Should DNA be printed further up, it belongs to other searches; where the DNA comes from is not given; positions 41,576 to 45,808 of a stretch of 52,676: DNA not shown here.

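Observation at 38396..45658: Three tightly packed large anchored or secreted proteins directly upstream of the T4SS-like core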

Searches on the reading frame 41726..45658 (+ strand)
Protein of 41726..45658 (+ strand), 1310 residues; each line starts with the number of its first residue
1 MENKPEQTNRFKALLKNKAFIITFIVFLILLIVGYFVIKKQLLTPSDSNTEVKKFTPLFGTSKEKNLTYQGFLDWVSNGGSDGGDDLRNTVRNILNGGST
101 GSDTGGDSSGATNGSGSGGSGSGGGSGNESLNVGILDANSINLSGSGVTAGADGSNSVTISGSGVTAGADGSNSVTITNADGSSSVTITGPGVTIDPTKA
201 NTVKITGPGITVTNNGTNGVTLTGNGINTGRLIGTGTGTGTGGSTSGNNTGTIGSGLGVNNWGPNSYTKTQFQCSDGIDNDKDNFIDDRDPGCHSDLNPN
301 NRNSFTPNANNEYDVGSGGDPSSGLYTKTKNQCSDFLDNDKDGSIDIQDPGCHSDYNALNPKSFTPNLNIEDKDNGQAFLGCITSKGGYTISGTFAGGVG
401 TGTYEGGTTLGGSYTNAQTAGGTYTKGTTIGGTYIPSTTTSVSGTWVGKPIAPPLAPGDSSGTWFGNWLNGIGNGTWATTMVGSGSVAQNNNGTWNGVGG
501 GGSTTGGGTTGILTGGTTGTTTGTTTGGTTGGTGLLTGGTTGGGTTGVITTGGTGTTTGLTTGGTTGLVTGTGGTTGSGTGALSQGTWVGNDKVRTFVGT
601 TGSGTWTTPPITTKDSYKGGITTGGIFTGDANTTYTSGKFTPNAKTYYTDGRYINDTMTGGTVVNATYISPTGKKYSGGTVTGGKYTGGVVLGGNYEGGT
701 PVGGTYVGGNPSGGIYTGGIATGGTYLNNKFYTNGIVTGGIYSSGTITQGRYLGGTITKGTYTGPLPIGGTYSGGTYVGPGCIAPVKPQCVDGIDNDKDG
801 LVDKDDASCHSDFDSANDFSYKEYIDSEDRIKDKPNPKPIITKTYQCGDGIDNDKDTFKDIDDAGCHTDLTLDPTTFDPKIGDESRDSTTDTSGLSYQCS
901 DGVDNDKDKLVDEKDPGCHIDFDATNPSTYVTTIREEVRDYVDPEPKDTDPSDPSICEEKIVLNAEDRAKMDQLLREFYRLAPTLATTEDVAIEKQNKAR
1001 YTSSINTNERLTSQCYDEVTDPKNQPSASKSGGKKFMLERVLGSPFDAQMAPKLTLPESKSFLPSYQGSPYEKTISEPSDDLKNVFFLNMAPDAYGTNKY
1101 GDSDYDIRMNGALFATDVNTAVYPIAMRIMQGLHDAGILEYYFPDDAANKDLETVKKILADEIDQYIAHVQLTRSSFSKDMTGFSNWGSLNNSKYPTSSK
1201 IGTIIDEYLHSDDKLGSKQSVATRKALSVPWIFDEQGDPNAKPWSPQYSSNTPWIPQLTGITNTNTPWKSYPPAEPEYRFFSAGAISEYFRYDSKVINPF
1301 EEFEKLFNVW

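Call 7: search_protein_families(library=pfam, proteins=[window:41726-45658:+], max_evalue=0.1)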
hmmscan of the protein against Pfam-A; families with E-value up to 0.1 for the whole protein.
window:41726-45658:+ (1310 aa): 0 families

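Call 9: search_protein_families(library=ncbifam, proteins=[window:41726-45658:+], max_evalue=1)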
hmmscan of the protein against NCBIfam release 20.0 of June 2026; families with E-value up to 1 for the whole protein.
window:41726-45658:+ (1310 aa): 1 family
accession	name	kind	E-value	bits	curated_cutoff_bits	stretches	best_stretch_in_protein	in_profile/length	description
NF033662.1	acid_disulf_rpt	repeat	3.1e-36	122.8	41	5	896-919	4-27/32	acidic double-disulfide repeat-containing protein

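Call 11: search_solved_structures(query=window:41726-45658:+, max_evalue=1)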
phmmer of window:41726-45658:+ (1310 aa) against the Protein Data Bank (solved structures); distinct sequences matched with E-value up to 1: 1.
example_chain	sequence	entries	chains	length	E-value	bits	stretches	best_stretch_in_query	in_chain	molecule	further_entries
6trp_A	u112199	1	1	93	0.57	11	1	90-129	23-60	Peptide synthetase XpsB,Peptide synthetase XpsB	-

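Call 88: search_protein_families(library=phrogs, proteins=[window:41726-45658:+], max_evalue=0.01)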
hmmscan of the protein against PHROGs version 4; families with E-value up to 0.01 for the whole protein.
window:41726-45658:+ (1310 aa): 0 families
